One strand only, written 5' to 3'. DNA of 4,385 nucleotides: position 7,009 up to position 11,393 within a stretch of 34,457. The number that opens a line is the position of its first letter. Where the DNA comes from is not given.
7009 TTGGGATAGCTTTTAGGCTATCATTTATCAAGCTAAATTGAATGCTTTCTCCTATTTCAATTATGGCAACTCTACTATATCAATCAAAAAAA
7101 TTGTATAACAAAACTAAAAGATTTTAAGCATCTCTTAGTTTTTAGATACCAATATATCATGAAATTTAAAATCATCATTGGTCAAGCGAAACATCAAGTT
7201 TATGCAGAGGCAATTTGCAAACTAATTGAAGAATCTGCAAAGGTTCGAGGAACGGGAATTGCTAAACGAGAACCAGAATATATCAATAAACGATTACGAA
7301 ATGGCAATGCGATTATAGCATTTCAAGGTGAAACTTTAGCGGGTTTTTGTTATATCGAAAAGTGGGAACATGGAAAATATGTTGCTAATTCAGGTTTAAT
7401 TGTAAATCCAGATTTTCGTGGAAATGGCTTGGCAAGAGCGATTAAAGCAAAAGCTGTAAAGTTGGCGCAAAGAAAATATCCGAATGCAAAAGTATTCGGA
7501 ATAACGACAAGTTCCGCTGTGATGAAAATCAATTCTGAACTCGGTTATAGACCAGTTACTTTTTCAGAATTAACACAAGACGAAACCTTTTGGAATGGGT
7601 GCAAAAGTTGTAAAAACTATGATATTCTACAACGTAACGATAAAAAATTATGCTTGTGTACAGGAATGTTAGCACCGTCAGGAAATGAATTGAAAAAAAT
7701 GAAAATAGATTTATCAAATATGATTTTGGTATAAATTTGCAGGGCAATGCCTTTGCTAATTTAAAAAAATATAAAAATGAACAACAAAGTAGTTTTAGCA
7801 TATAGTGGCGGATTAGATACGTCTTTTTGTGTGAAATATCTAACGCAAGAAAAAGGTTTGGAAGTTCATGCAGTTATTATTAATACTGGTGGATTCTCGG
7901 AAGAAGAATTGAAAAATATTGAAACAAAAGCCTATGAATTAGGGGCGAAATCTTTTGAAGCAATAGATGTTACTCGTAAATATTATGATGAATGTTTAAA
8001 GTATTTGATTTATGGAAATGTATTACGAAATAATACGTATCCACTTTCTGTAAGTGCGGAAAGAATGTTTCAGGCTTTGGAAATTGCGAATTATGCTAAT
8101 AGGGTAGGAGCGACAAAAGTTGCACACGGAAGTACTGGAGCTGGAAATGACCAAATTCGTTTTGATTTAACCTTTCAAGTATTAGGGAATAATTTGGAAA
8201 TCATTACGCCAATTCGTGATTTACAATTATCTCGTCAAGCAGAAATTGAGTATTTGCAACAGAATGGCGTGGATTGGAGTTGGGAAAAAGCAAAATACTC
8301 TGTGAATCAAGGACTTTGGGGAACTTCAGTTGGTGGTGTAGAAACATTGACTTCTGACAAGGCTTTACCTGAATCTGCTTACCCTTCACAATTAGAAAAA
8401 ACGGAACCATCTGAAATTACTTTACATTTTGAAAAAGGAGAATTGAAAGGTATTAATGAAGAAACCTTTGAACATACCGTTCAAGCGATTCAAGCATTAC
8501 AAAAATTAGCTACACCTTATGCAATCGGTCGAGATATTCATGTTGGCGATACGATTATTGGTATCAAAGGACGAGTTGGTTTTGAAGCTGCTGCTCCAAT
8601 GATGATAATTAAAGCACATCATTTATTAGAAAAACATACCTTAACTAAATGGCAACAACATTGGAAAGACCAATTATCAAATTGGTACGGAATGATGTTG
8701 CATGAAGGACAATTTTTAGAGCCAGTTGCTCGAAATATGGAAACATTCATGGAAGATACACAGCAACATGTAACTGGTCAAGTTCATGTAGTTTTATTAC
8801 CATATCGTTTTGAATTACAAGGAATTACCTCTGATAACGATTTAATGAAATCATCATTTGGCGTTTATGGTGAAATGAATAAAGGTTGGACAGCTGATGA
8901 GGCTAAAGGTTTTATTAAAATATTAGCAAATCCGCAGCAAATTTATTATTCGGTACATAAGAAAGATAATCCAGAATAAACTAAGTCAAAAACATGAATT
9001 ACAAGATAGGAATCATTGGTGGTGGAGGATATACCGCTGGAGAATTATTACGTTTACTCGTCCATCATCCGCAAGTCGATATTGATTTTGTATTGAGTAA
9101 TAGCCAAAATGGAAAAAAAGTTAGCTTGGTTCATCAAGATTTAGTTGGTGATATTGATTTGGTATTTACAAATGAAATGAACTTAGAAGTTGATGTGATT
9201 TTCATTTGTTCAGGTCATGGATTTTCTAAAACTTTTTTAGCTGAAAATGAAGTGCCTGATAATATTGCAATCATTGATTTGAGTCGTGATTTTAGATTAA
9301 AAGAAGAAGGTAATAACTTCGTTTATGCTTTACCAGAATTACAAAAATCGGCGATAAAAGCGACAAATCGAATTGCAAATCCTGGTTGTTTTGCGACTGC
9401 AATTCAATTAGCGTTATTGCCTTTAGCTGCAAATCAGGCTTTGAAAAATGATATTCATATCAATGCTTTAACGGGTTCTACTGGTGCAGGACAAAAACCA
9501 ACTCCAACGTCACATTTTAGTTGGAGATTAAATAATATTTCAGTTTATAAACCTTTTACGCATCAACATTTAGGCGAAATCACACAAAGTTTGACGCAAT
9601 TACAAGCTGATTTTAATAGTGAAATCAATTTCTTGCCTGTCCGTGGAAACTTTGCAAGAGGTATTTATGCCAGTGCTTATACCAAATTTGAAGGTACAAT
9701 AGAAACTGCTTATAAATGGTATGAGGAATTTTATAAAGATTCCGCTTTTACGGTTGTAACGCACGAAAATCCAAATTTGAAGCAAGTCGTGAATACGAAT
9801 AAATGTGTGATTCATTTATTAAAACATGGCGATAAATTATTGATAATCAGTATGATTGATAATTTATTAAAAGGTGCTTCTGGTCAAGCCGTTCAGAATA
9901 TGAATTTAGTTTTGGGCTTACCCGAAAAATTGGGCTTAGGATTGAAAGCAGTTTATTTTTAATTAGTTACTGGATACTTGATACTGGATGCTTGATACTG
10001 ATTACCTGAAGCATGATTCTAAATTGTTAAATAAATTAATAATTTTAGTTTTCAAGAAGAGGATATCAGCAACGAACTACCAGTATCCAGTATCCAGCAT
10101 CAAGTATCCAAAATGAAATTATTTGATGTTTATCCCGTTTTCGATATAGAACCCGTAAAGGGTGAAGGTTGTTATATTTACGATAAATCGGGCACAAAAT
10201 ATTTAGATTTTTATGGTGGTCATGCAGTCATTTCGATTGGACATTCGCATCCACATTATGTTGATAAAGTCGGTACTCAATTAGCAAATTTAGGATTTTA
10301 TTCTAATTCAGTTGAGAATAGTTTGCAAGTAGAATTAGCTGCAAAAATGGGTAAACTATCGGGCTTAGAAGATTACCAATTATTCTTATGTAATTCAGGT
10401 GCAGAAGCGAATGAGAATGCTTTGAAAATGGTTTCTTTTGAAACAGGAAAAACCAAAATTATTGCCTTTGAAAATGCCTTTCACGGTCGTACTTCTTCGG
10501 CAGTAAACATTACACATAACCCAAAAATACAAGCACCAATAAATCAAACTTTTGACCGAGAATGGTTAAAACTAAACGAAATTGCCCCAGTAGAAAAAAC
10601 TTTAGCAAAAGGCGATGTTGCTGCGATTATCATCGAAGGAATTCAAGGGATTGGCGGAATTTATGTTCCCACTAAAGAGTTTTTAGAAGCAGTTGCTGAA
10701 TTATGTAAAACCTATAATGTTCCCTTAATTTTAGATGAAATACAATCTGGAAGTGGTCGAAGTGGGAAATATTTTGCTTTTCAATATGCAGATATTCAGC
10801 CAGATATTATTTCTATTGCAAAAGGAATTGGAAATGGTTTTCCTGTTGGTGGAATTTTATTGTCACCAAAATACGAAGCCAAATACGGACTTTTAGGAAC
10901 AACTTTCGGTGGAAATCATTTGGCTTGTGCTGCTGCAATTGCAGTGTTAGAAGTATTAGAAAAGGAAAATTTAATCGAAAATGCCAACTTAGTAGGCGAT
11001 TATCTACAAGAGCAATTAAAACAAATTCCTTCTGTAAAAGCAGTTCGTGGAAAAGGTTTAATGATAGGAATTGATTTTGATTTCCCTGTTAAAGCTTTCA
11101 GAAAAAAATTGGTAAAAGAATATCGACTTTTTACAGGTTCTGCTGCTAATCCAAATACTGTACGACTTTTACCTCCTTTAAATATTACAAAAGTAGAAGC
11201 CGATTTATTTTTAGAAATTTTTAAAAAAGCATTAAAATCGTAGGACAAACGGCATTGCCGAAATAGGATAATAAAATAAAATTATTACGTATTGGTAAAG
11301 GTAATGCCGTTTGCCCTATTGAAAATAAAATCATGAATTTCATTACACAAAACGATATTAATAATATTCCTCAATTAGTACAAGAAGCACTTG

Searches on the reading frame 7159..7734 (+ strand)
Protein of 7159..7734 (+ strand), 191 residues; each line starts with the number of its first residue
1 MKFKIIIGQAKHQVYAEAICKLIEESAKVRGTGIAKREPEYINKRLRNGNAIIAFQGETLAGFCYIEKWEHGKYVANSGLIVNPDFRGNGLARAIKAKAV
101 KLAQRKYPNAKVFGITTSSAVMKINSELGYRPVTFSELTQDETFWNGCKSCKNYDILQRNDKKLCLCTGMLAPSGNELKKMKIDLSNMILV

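Call 4: search_protein_families(library=ncbifam, proteins=[window:7159-7734:+])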
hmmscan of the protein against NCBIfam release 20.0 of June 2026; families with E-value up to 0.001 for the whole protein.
window:7159-7734:+ (191 aa): 1 family
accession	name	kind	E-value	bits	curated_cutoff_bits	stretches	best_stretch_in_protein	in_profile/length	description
NF005840.0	PRK07757.1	equivalog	2.7e-06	27.4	154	1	16-155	13-141/153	N-acetyltransferase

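Call 9: find_homologous_proteins(query=window:7159-7731:+, max_evalue=1e-20)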
Query window:7159-7731:+ (191 aa): 8000 proteins with E <= 1e-20 among 8000 candidates; the best 120 are listed.
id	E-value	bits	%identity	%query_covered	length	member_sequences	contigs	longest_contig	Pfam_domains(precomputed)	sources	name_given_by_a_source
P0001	2.2e-110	384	90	99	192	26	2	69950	PF13673.14,PF13508.14,PF00583.32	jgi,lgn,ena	-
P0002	4.1e-106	370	86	99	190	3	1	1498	PF00583.32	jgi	jgi:hypothetical protein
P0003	5.9e-106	370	86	99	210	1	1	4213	PF00583.32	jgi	jgi:hypothetical protein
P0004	5.9e-106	370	86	99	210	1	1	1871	PF00583.32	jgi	jgi:hypothetical protein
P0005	1.8e-104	365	85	100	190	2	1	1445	PF13508.14,PF00583.32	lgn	-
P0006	7.6e-104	363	85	99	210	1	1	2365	PF00583.32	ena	-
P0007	2.7e-103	361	85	99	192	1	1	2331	PF00583.32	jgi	jgi:GNAT superfamily N-acetyltransferase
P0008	1.8e-101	355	83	99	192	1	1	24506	PF00583.32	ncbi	-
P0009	2.5e-91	322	77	97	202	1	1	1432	PF13508.14,PF00583.32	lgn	-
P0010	2.8e-91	322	75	99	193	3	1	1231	PF00583.32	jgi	-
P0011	6.9e-90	317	74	100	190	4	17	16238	PF00583.32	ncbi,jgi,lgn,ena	jgi:GNAT superfamily N-acetyltransferase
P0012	6.4e-89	314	74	100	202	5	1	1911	PF00583.32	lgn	-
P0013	3.0e-88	312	72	100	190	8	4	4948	PF00583.32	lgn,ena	-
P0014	6.7e-88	311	73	100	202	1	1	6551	PF00583.32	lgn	-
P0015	1.1e-85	304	69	99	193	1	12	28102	PF00583.32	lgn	-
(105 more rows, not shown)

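Call 11: find_related_loci(query=A1, collection=genome_contigs, flank=2500)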
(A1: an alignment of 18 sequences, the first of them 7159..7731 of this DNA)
Query A1 (191 aa) in genome_contigs; peptide patterns used: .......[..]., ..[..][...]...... (x = any residue, [..] = any of these).
600 stretches matched a pattern (row limit reached: there are more); 595 encode a relative of the query (tblastn E <= 1e-3); the best 80 are kept; 80 distinct loci.
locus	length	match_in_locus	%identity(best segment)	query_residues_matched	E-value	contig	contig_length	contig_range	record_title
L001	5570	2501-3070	67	1-190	2e-92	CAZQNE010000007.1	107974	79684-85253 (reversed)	MAG TPA_asm: uncultured Lewinella sp. isolate SRP063590_co1_29 genome assembly, contig: NODE_180_length_107974_cov_14.48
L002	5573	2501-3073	66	1-191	2e-89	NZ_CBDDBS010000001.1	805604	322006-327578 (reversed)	MAG: Haliscomenobacter sp. isolate bebd6739-bc59-4aa2-89c4-e50a6a6b56b9 contig_1, whole genome shotgun sequence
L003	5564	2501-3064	66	1-190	6e-89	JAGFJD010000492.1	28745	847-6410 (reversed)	MAG: Phaeodactylibacter sp. isolate mag.14 k127_3751311, whole genome shotgun sequence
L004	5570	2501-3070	65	1-190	1e-88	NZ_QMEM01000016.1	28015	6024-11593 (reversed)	Lewinella sp. IMCC34183 NODE_16_length_28015_cov_75.087493, whole genome shotgun sequence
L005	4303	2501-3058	71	3-190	3e-88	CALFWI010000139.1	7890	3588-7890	MAG: uncultured Saprospiraceae bacterium isolate H2_Bin_Bin_11_4 genome assembly, contig: c_000001026513, whole genome s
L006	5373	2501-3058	70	3-190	8e-88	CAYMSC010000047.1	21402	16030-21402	MAG TPA_asm: uncultured Saprospiraceae bacterium isolate SRP065251_co1_20 genome assembly, contig: NODE_1795_length_2140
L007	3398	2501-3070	64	1-190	9e-88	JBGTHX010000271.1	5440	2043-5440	MAG: Lewinella sp. isolate JTS-RE25 k141_4923529, whole genome shotgun sequence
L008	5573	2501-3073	65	1-191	3e-87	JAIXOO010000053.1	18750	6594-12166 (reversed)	MAG: Saprospiraceae bacterium isolate C1_MAG_00026 C1_MAG_00026_000000000113, whole genome shotgun sequence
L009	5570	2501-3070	66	1-190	2e-86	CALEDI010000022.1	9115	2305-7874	MAG: uncultured Lewinella sp. isolate L2_Bin_Bin_2_1 genome assembly, contig: c_000001291298, whole genome shotgun seque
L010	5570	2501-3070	62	1-190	2e-85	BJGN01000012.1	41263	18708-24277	Bacteroidota bacterium LBMAG_Bacteroidetes_epi.bin3 DNA, sequence012, whole genome shotgun sequence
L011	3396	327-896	67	2-191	4e-85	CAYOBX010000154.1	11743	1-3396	MAG TPA_asm: uncultured Saprospiraceae bacterium isolate SRP065251_co1_50 genome assembly, contig: NODE_4503_length_1174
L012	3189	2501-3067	67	2-190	7e-85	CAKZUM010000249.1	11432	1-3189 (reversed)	MAG: uncultured Saprospiraceae bacterium isolate L4_Bin_Bin_158_1 genome assembly, contig: c_000000874144, whole genome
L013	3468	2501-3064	63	3-190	4e-84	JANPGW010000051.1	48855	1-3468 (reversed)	MAG: Saprospiraceae bacterium isolate VAR_69_metabat_271 VAR_69_k141_3844798, whole genome shotgun sequence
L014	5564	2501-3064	66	1-190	3e-84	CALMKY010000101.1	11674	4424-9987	MAG TPA_asm: uncultured Saprospiraceae bacterium isolate SRR1772177_bin.92_CONCOCT_v1.1_MAG genome assembly, contig: ERZ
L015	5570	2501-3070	66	1-186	5e-84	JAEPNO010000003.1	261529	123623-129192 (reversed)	MAG: Balneolaceae bacterium isolate HXMU1420-13 NODE_3_length_261529_cov_9.657738, whole genome shotgun sequence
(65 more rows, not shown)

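Call 20: find_encoding_contigs(protein=P0001, flank=1500, max_places=3)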
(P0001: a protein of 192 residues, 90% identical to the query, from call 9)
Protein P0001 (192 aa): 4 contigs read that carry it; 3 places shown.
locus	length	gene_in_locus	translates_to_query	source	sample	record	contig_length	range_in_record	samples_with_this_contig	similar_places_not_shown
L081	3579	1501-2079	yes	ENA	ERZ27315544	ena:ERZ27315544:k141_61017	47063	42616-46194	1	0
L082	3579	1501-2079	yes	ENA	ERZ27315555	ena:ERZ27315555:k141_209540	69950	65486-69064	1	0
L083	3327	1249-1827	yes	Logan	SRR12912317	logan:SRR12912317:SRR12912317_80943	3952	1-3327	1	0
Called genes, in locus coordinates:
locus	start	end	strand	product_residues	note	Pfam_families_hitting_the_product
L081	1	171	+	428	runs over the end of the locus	PF12911:OppC_N, PF00528:BPD_transp_1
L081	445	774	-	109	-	-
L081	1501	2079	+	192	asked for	PF00583:Acetyltransf_1, PF13673:Acetyltransf_10 (faint), PF13508:Acetyltransf_7 (weak)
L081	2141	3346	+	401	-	PF00764:Arginosuc_synth, PF20979:Arginosuc_syn_C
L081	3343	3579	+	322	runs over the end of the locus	PF01118:Semialdhyde_dh, PF02774:Semialdhyde_dhC, PF22698:Semialdhyde_dhC_1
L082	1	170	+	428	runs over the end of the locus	PF12911:OppC_N, PF00528:BPD_transp_1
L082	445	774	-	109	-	-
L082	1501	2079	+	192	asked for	PF00583:Acetyltransf_1, PF13673:Acetyltransf_10 (faint), PF13508:Acetyltransf_7 (weak)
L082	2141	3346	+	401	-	PF00764:Arginosuc_synth, PF20979:Arginosuc_syn_C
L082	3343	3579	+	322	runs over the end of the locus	PF01118:Semialdhyde_dh, PF02774:Semialdhyde_dhC, PF22698:Semialdhyde_dhC_1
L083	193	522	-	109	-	-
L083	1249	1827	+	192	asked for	PF00583:Acetyltransf_1, PF13673:Acetyltransf_10 (faint), PF13508:Acetyltransf_7 (weak)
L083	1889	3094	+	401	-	PF00764:Arginosuc_synth, PF20979:Arginosuc_syn_C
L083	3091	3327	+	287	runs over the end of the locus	?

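Call 21: find_encoding_contigs(protein=P0008, flank=1500, max_places=2)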
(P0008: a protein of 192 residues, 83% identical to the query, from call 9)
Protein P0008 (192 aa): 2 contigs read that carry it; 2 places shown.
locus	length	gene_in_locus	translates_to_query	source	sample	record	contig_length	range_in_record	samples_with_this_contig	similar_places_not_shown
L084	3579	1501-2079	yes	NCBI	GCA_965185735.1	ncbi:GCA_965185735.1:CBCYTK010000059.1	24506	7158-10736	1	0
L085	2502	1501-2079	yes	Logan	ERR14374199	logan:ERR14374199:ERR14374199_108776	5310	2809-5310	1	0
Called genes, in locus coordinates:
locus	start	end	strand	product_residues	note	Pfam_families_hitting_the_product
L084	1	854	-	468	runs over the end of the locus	PF07244:POTRA (weak), PF01103:Omp85 (weak)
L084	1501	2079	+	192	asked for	PF00583:Acetyltransf_1 (weak)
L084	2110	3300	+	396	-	PF00764:Arginosuc_synth, PF20979:Arginosuc_syn_C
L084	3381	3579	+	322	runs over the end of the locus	PF01118:Semialdhyde_dh, PF02774:Semialdhyde_dhC, PF22698:Semialdhyde_dhC_1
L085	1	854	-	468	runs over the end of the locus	PF07244:POTRA (weak), PF01103:Omp85 (weak)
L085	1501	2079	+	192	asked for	PF00583:Acetyltransf_1 (weak)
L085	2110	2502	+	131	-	?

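Call 22: find_encoding_contigs(protein=P0011, flank=1500, max_places=3)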
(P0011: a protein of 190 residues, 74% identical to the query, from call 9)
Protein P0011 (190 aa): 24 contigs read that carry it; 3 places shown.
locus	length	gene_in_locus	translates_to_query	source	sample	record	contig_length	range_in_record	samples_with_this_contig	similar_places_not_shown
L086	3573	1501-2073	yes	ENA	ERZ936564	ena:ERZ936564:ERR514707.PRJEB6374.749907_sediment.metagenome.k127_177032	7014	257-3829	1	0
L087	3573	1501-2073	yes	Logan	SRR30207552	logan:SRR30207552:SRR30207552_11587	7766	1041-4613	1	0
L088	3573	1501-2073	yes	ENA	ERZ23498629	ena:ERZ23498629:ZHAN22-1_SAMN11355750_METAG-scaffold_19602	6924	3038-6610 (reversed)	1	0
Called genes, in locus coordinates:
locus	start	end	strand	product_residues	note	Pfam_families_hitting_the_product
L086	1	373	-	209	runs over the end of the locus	?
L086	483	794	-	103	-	PF00011:HSP20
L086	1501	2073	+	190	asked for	PF00583:Acetyltransf_1 (weak)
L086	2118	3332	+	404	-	PF00764:Arginosuc_synth, PF20979:Arginosuc_syn_C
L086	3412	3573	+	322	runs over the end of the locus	PF01118:Semialdhyde_dh, PF02774:Semialdhyde_dhC, PF22698:Semialdhyde_dhC_1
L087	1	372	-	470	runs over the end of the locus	?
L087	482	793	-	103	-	PF00011:HSP20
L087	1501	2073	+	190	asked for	PF00583:Acetyltransf_1 (weak)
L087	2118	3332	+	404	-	PF00764:Arginosuc_synth, PF20979:Arginosuc_syn_C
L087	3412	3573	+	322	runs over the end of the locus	PF01118:Semialdhyde_dh, PF02774:Semialdhyde_dhC, PF22698:Semialdhyde_dhC_1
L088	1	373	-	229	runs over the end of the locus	?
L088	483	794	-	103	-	PF00011:HSP20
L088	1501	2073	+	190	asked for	PF00583:Acetyltransf_1 (weak)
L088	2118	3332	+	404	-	PF00764:Arginosuc_synth, PF20979:Arginosuc_syn_C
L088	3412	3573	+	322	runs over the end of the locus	PF01118:Semialdhyde_dh, PF02774:Semialdhyde_dhC, PF22698:Semialdhyde_dhC_1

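Call 36: find_related_loci(query=window:7159-7731:+, collection=metagenome_contigs, flank=700)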
Query window:7159-7731:+ (191 aa) in metagenome_contigs; peptide patterns used: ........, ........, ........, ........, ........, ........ (x = any residue, [..] = any of these).
348 stretches matched a pattern; 67 encode a relative of the query (tblastn E <= 1e-3); 67 distinct loci.
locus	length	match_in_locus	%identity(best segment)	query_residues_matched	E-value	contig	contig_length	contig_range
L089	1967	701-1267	90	1-190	8e-119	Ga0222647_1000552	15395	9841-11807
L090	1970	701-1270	90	1-191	3e-119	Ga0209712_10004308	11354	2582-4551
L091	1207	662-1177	71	1-172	5e-91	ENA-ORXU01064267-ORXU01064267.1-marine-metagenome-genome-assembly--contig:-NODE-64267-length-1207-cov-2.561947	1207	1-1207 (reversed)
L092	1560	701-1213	70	1-171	2e-85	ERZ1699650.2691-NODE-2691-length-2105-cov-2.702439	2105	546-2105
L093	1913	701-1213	68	1-171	1e-80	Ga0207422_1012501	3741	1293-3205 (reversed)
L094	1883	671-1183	68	1-171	1e-81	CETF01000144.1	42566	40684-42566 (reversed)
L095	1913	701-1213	68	1-171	2e-80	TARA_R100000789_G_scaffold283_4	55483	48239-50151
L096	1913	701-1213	68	1-171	1e-80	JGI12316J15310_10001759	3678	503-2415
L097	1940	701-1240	61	1-180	4e-80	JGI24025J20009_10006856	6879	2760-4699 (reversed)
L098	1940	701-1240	61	1-180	4e-80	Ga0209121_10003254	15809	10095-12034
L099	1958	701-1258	63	1-189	2e-80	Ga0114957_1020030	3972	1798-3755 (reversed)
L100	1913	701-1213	68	1-171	2e-79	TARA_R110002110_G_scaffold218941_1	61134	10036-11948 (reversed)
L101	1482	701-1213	68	1-171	3e-81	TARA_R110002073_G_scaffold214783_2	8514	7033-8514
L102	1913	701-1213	67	1-171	1e-78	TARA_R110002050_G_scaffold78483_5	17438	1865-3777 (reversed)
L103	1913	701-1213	67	1-171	1e-78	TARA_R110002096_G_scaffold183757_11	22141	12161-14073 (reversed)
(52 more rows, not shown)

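Call 57: search_protein_families(library=pfam, proteins=[window:7159-7734:+])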
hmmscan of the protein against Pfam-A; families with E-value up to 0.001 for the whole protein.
window:7159-7734:+ (191 aa): 3 families
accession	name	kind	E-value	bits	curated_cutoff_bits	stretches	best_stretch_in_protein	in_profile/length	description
PF00583.31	Acetyltransf_1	-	1.1e-07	32.6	20.7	1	43-106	24-91/116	Acetyltransferase (GNAT) family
PF13673.13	Acetyltransf_10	-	1.1e-05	25.8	23.6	1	39-133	19-110/128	Acetyltransferase (GNAT) domain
PF13508.13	Acetyltransf_7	-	2.4e-05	25.1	27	1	49-108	3-60/84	Acetyltransferase (GNAT) domain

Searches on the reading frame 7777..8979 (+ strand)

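Call 4: search_protein_families(library=ncbifam, proteins=[window:7777-8979:+])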
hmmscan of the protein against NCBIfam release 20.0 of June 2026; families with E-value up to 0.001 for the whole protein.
window:7777-8979:+ (400 aa): 7 families
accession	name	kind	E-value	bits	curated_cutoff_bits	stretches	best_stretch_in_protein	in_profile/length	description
NF001770.0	PRK00509.1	equivalog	2.2e-87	293.7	334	1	2-394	4-398/401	argininosuccinate synthase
NF003385.0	PRK04527.1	equivalog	6.1e-85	285.3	603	1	2-396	3-398/401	argininosuccinate synthase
TIGR00032.1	argG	equivalog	3e-79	267.2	268.2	1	4-390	1-389/394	argininosuccinate synthase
NF010392.0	PRK13820.1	equivalog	2.8e-72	243.9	512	1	2-395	2-393/395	argininosuccinate synthase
NF038212.1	argG_rel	exception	1.6e-29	102.9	425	1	3-355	15-366/381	argininosuccinate synthase-related protein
NF003779.0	PRK05370.1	equivalog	6.7e-19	68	657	1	2-340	11-364/448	argininosuccinate synthase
TIGR00268.2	TIGR00268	equivalog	2.4e-05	23.8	150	1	3-59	14-71/259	ATP-dependent sacrificial sulfur transferase LarE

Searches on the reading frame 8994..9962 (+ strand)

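Call 4: search_protein_families(library=ncbifam, proteins=[window:8994-9962:+])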
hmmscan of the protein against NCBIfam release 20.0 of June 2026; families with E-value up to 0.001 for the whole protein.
window:8994-9962:+ (322 aa): 8 families
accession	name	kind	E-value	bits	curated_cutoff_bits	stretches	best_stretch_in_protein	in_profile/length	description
TIGR01850.1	argC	equivalog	7.6e-89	298.3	233.6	1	4-320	2-343/345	N-acetyl-gamma-glutamyl-phosphate reductase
TIGR01851.1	argC_other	equivalog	9.1e-24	84.3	229.85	1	62-309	46-310/310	N-acetyl-gamma-glutamyl-phosphate reductase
NF011456.0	PRK14874.1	equivalog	6.9e-13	48.3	223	1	2-169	4-167/346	aspartate-semialdehyde dehydrogenase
TIGR01296.1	asd_B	equivalog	1.4e-10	40.8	324.2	1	4-168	1-162/339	aspartate-semialdehyde dehydrogenase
TIGR00978.1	asd_EA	equivalog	1.5e-08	34.1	301.2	1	4-304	2-338/342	aspartate-semialdehyde dehydrogenase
NF006416.0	PRK08664.1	subfamily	3e-07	30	232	1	2-306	3-343/350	aspartate-semialdehyde dehydrogenase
NF005229.0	PRK06728.1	equivalog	7.1e-05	21.8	628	1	3-152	6-152/347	aspartate-semialdehyde dehydrogenase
NF004224.0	PRK05671.1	equivalog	0.00096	18.7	284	0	5-151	7-150/336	aspartate-semialdehyde dehydrogenase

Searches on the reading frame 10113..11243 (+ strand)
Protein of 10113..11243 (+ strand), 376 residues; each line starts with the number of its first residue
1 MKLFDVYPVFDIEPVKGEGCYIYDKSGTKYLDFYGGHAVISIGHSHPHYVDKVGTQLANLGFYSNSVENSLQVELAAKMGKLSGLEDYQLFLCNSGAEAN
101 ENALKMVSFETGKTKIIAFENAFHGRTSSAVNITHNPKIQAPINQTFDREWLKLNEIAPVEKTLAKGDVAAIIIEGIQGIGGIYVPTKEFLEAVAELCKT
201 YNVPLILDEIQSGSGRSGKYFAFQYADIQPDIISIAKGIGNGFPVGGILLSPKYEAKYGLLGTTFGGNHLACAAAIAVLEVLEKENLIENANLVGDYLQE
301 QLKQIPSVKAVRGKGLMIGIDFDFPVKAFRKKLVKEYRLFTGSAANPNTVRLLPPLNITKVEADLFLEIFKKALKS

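Call 4: search_protein_families(library=ncbifam, proteins=[window:10113-11243:+])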
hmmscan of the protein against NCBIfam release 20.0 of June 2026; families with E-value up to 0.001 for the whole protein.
window:10113-11243:+ (376 aa): 69 families (the best 25 are shown)
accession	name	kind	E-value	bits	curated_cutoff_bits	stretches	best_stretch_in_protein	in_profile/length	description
TIGR00707.1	argD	subfamily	6.3e-109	364.3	410.05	1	4-374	3-380/381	acetylornithine/succinylornithine family transaminase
NF002874.0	PRK03244.1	equivalog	9.5e-104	347.3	457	1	4-375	19-393/399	acetylornithine transaminase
NF002797.0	PRK02936.1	equivalog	1.3e-98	330.3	496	1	2-375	3-378/385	acetylornithine transaminase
NF002325.0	PRK01278.1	subfamily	2.2e-97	326.2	372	1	2-375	5-387/395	acetylornithine transaminase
NF004426.0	PRK05769.1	equivalog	5.5e-86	289.1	552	2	161-375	214-438/441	acetyl ornithine aminotransferase family protein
NF005993.0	PRK08117.1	subfamily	5.8e-85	285.5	574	2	160-375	199-428/433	aspartate aminotransferase family protein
NF003273.0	PRK04260.1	equivalog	1.3e-80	270.8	616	1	2-372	3-373/376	acetylornithine transaminase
NF045491.1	LysJ_Sulfobales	equivalog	7.3e-80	268.7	700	1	1-374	1-377/386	[LysW]-aminoadipate semialdehyde/glutamate semialdehyde transaminase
NF003468.0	PRK05093.1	subfamily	1.2e-79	267.9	522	1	5-375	18-400/405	acetylornithine/succinyldiaminopimelate transaminase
NF042418.1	LysJ_Th_th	equivalog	4.1e-78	263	700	1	6-373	14-384/386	[LysW]-aminoadipate semialdehyde transaminase LysJ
NF053554.1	prodigi_MAP_PigE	equivalog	5.9e-74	249.8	850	1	15-325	405-730/837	prodigiosin MAP biosynthesis aminotransferase PigE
TIGR03246.1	arg_catab_astC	subfamily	3.8e-73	246.7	609.95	1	7-375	14-394/397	acetylornithine/succinylornithine family transaminase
NF009047.0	PRK12381.1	subfamily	1.3e-70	238.3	630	1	6-374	17-397/406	bifunctional succinylornithine transaminase/acetylornithine transaminase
TIGR01885.1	Orn_aminotrans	equivalog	1e-69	235.2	378.4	1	15-374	24-401/402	ornithine--oxo-acid transaminase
NF008570.0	PRK11522.1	equivalog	3.6e-69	233.5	612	1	20-375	79-455/464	putrescine aminotransferase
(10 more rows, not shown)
